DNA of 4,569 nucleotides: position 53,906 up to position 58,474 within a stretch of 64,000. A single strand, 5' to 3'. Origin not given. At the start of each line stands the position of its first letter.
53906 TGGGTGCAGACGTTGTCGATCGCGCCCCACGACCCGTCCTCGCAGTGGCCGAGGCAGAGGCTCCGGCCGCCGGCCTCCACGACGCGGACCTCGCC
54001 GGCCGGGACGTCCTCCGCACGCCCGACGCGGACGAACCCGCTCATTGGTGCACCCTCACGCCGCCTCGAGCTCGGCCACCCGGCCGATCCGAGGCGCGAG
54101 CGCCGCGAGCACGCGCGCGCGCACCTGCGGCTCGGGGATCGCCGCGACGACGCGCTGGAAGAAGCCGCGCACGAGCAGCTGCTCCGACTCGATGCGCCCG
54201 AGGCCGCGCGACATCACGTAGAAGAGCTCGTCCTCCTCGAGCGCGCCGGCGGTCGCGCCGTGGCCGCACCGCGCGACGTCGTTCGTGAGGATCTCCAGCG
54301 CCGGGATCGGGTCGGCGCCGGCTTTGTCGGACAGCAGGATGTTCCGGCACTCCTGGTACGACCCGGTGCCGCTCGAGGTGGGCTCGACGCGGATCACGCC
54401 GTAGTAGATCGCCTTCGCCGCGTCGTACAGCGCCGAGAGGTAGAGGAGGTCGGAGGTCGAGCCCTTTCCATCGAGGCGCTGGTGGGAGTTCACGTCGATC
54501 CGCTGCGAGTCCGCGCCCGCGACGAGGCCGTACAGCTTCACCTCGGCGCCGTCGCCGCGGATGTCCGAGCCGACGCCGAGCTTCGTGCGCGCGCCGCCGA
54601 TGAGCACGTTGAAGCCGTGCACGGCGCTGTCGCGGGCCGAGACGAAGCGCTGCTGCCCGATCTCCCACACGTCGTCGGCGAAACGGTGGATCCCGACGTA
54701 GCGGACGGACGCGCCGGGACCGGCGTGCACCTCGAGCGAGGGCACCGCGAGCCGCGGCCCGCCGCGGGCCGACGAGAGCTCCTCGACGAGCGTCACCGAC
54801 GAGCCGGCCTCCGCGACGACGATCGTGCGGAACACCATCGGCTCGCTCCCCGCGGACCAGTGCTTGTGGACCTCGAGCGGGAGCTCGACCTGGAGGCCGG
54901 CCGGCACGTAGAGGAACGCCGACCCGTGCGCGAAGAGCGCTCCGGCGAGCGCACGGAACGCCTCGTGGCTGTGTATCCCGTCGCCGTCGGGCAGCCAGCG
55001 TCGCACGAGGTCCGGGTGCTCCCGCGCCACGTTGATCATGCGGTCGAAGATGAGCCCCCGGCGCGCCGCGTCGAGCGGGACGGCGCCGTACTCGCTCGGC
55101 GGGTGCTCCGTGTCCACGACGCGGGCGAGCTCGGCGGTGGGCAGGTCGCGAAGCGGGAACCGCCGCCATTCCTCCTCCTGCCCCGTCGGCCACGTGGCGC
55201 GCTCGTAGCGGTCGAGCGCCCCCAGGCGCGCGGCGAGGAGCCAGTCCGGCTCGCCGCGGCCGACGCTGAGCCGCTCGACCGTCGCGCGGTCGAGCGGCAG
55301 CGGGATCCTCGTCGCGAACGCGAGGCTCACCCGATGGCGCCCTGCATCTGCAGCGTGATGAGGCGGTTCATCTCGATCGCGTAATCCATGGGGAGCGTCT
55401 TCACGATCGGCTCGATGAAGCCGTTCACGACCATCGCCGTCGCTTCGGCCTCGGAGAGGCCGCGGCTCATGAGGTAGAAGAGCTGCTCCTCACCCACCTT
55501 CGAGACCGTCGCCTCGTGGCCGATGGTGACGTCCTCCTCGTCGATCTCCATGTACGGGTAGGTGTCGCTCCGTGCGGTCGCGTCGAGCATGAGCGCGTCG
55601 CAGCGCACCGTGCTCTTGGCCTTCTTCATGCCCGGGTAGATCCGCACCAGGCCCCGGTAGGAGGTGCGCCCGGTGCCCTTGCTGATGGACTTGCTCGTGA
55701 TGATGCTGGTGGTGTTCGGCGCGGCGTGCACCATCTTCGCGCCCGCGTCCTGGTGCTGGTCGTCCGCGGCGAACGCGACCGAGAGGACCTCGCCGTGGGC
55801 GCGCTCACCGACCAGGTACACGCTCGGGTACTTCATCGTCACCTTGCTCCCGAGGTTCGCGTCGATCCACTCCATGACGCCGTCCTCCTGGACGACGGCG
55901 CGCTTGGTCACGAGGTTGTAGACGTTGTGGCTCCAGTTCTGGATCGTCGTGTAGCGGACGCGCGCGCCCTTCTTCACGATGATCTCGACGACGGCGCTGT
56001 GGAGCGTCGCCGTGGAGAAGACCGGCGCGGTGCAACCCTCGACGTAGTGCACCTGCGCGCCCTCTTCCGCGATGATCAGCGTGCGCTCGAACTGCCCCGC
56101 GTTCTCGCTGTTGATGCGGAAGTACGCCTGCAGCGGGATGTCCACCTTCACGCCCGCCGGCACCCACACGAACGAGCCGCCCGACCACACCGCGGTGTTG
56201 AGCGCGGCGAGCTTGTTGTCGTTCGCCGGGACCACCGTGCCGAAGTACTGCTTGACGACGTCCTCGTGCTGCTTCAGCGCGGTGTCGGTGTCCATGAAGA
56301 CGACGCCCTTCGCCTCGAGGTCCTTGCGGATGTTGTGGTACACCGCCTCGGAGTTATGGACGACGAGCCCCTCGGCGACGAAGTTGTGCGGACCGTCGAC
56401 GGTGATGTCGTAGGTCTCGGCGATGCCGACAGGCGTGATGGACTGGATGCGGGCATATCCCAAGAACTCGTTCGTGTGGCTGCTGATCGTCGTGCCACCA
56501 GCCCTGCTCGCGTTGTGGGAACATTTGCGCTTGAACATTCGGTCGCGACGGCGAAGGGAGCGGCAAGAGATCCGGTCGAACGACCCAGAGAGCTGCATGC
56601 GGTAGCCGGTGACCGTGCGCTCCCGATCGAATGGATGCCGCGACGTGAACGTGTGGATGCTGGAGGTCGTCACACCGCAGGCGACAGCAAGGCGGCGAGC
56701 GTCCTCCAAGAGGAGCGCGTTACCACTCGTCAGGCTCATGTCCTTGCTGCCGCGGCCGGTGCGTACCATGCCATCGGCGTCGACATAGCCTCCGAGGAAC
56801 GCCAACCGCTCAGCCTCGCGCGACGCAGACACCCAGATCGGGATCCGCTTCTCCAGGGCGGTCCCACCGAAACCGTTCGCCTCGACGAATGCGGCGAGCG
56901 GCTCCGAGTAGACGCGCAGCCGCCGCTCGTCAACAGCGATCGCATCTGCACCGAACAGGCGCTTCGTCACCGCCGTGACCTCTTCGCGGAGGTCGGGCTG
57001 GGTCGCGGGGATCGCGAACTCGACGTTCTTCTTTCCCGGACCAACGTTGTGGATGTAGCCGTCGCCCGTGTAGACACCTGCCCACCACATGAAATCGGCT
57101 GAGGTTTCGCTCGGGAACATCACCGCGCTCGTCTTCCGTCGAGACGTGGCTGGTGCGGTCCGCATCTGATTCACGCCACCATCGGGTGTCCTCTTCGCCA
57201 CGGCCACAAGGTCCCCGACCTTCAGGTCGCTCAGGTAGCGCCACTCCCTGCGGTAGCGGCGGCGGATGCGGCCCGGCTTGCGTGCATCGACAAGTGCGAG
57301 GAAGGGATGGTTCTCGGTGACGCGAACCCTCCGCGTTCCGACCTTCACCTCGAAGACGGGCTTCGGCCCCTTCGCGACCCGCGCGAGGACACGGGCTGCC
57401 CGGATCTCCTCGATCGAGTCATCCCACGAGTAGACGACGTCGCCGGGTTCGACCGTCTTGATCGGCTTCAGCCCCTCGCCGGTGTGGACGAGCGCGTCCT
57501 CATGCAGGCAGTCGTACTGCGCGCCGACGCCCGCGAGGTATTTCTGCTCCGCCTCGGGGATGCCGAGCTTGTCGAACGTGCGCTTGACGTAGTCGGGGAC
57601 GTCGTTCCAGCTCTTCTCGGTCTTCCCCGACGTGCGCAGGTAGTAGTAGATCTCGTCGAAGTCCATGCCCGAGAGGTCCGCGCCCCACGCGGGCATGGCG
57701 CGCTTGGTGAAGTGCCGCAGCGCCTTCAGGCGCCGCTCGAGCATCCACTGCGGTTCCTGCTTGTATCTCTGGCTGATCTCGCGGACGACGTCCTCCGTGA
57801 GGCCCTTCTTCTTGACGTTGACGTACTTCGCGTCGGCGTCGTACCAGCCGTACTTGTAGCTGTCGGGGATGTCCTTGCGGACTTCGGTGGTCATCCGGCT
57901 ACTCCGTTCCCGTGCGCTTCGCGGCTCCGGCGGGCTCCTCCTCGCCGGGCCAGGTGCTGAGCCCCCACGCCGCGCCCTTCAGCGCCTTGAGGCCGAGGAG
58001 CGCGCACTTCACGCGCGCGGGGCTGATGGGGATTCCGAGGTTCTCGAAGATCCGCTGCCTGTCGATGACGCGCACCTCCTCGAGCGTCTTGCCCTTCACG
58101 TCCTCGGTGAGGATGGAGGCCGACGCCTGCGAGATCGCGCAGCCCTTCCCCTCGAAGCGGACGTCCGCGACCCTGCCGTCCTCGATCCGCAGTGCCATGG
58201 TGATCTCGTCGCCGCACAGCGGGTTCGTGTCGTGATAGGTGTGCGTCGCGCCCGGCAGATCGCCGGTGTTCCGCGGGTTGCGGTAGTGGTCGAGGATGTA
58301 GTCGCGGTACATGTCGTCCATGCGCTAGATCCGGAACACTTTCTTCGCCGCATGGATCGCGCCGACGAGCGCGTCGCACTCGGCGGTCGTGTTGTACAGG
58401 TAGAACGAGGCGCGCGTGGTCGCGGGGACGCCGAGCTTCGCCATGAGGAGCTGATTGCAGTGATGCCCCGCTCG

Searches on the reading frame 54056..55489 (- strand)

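Call 32: search_protein_families(library=pfam, proteins=[window:54056-55489:-])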
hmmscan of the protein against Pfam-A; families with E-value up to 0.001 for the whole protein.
window:54056-55489:- (477 aa): 2 families
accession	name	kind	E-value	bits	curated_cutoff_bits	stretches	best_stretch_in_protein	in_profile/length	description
PF01458.23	SUFBD_core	-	3.1e-59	200.7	27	1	218-443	10-232/232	SUF system FeS cluster assembly, SufBD core domain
PF19295.5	SufBD_N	-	0.00017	21.8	23.5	0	143-207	110-172/172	SufBD protein N-terminal region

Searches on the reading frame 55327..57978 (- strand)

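Call 32: search_protein_families(library=pfam, proteins=[window:55327-57978:-])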
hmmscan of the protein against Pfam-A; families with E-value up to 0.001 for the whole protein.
window:55327-57978:- (883 aa): 4 families
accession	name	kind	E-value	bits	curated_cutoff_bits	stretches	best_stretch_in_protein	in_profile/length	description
PF01458.23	SUFBD_core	-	7.8e-91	304.1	27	1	620-854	1-232/232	SUF system FeS cluster assembly, SufBD core domain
PF14890.11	Intein_splicing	-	2e-12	47.6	35.8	1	181-542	22-155/155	Intein splicing domain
PF19295.5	SufBD_N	-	8.7e-10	38.9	23.5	1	539-617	93-171/172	SufBD protein N-terminal region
PF14528.11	LAGLIDADG_3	-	9.3e-09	35.9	22.5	1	391-442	3-54/82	LAGLIDADG-like domain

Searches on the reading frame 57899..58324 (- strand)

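Call 77: search_protein_families(library=pfam, proteins=[window:57899-58324:-], max_evalue=0.01)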
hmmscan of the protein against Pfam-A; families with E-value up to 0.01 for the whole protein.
window:57899-58324:- (141 aa): 1 family
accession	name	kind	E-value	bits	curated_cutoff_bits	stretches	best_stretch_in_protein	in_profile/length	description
PF01592.21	NifU_N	-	1.2e-30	106.7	22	1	5-119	1-117/127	NifU-like N terminal domain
